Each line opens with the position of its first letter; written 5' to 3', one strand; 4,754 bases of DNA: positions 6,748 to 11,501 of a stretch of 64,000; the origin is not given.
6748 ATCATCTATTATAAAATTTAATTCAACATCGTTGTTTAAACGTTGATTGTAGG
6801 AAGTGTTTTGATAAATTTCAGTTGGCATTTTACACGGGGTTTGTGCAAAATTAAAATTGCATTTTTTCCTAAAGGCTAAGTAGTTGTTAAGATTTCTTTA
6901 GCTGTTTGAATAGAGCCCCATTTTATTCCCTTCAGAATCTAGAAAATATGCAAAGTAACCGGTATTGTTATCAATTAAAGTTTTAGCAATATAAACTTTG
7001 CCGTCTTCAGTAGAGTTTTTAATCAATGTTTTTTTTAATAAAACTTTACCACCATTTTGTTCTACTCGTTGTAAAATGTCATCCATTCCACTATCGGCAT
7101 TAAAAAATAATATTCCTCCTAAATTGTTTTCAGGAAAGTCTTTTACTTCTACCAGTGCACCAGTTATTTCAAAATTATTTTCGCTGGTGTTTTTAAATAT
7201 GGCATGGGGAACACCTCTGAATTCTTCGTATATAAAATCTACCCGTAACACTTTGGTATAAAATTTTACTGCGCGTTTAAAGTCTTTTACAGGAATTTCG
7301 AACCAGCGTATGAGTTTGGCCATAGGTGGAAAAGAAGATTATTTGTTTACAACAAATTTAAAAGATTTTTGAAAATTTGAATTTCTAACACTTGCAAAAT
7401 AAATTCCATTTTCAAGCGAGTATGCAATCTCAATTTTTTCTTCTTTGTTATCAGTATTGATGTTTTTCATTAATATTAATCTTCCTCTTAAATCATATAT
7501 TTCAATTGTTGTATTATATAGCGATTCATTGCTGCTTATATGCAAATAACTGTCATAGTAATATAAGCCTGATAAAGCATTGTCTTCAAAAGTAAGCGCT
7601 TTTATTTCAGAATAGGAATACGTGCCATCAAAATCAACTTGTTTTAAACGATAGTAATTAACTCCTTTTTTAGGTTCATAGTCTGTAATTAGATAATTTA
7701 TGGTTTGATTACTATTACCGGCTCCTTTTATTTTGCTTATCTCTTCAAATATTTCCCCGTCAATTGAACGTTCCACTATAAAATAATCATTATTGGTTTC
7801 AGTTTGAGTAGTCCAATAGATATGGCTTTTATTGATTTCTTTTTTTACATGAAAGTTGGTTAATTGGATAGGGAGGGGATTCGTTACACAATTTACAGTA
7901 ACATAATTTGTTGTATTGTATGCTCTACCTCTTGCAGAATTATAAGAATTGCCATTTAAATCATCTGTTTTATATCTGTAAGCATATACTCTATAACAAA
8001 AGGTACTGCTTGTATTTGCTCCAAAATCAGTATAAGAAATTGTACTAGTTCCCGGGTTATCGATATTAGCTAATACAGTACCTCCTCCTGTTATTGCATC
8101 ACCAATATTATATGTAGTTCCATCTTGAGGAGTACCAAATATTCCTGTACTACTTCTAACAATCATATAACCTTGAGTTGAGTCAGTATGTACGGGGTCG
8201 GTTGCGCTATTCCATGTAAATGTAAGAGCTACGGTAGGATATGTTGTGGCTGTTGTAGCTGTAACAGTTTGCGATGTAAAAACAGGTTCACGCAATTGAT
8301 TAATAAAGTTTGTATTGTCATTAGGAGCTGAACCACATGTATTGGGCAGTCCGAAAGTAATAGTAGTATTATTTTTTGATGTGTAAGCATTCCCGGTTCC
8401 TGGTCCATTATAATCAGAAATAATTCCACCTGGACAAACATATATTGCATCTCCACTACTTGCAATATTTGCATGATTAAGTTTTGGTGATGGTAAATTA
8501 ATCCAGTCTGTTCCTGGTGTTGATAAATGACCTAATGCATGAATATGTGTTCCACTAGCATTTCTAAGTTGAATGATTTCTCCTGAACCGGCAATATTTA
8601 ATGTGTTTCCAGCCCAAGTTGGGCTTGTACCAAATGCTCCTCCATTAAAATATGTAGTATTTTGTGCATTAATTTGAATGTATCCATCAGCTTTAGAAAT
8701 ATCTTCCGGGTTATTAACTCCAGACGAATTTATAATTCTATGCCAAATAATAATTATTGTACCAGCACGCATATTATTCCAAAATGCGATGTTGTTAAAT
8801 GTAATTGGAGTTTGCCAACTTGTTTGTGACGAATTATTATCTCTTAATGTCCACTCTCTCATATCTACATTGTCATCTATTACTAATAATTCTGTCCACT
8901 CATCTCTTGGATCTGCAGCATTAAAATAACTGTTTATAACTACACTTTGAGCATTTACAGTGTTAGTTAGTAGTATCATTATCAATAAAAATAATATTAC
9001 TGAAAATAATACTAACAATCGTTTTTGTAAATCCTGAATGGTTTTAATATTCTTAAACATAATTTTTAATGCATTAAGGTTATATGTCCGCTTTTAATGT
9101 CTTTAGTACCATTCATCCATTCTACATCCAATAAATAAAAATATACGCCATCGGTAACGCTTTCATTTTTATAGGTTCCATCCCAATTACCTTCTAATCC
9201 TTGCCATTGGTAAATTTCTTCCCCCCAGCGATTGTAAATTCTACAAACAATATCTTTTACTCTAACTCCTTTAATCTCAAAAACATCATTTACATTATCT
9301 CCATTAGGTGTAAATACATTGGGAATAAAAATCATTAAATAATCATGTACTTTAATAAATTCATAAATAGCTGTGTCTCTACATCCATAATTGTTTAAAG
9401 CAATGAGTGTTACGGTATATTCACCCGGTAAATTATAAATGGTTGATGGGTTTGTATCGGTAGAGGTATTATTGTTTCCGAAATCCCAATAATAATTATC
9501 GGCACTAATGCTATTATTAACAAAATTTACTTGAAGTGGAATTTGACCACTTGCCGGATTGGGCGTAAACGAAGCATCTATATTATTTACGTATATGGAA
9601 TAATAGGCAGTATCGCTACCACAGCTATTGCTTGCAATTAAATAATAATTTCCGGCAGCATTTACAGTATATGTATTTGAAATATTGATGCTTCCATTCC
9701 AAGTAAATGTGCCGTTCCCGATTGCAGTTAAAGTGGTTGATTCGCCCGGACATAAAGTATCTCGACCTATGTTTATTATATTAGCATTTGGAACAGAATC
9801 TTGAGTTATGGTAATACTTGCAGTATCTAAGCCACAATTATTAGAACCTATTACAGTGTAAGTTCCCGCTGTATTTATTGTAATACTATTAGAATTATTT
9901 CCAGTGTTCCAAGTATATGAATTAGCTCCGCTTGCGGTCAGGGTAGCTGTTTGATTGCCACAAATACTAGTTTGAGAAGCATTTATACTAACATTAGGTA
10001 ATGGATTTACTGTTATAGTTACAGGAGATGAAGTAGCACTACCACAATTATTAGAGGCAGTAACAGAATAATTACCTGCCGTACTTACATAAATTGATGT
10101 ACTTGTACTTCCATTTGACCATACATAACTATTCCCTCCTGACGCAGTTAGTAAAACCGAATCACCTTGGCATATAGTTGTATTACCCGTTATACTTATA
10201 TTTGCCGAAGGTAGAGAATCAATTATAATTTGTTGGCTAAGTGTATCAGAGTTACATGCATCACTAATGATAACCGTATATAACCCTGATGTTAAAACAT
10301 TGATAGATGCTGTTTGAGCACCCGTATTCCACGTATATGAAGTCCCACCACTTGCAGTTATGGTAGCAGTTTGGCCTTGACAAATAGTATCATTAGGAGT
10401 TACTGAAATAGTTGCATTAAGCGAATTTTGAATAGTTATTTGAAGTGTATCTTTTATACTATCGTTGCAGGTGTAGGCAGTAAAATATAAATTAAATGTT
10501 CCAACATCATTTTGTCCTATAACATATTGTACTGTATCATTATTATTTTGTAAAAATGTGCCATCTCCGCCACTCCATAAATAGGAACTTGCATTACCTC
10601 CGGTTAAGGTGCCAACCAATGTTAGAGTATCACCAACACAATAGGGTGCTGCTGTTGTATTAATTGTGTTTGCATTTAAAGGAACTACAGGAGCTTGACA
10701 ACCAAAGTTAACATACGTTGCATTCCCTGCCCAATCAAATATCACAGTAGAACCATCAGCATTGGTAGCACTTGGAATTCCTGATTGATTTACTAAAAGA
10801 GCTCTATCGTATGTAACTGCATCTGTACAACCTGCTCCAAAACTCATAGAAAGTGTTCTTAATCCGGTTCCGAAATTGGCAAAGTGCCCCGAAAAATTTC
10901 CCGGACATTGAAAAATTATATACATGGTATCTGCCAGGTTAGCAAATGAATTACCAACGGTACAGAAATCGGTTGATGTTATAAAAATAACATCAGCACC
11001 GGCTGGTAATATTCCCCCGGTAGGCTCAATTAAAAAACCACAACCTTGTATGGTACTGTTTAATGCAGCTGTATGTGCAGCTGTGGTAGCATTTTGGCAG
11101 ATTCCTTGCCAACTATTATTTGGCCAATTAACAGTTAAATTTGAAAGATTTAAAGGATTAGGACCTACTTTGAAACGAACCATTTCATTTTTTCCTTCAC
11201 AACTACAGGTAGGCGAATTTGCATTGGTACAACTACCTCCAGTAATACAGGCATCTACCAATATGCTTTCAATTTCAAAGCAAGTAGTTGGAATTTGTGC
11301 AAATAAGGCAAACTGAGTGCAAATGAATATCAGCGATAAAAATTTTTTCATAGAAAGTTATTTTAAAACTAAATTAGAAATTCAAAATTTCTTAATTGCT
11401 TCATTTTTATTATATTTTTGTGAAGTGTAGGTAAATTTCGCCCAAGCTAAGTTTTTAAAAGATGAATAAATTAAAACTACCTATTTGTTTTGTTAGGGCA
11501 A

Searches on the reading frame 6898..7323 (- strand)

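Call 60: search_protein_families(library=ncbifam, proteins=[window:6898-7323:-], max_evalue=0.00001)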
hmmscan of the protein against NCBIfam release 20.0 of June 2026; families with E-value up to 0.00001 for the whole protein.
window:6898-7323:- (141 aa): 0 families

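Call 63: search_protein_families(library=pfam, proteins=[window:6898-7323:-], max_evalue=0.1)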
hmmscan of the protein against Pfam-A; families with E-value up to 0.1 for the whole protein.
window:6898-7323:- (141 aa): 2 families
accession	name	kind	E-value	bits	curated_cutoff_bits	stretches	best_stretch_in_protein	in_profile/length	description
PF00903.31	Glyoxalase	-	3.1e-05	24.8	20.6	1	5-96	2-97/121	Glyoxalase/Bleomycin resistance protein/Dioxygenase superfamily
PF22677.2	Ble-like_N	-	0.00038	20.6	24.5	1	7-26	4-23/41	Bleomycin resistance protein-like N-terminal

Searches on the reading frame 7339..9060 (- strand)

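Call 44: search_protein_families(library=pfam, proteins=[window:7339-9060:-], max_evalue=0.001)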
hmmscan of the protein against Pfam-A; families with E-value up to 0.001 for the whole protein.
window:7339-9060:- (573 aa): 1 family
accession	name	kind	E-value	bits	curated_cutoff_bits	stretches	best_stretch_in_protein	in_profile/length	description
PF18962.6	Por_Secre_tail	-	1.6e-08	35.1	27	1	505-571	9-75/75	Secretion system C-terminal sorting domain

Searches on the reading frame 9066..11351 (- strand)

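Call 7: search_protein_families(library=ncbifam, proteins=[window:9066-11351:-], max_evalue=0.01)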
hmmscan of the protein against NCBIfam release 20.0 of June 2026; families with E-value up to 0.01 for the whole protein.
window:9066-11351:- (761 aa): 2 families
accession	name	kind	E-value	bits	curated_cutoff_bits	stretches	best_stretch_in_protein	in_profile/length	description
TIGR04131.1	Bac_Flav_CTERM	domain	5.6e-15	55.3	35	1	676-760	3-84/85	T9SS type B sorting domain-containing protein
TIGR01422.2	phosphonatase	equivalog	0.0011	18.3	220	1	202-226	3-25/251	phosphonoacetaldehyde hydrolase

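Call 44: search_protein_families(library=pfam, proteins=[window:9066-11351:-], max_evalue=0.001)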
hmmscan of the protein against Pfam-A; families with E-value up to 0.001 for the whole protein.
window:9066-11351:- (761 aa): 4 families
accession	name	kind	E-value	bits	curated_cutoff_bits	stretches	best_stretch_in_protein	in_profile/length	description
PF13585.12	CHU_C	-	1.3e-22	80.1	27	1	675-759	2-86/86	CHU_C Type IX secretion signal domain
PF00801.26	PKD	-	4.6e-13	49.4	23.5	1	598-656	7-70/80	PKD domain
PF18911.6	PKD_4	-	1.9e-12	47.5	27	1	604-661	20-79/85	PKD domain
PF19081.6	Ig_7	-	0.00038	21.1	27.3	0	386-450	5-84/84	Ig-like domain CHU_C associated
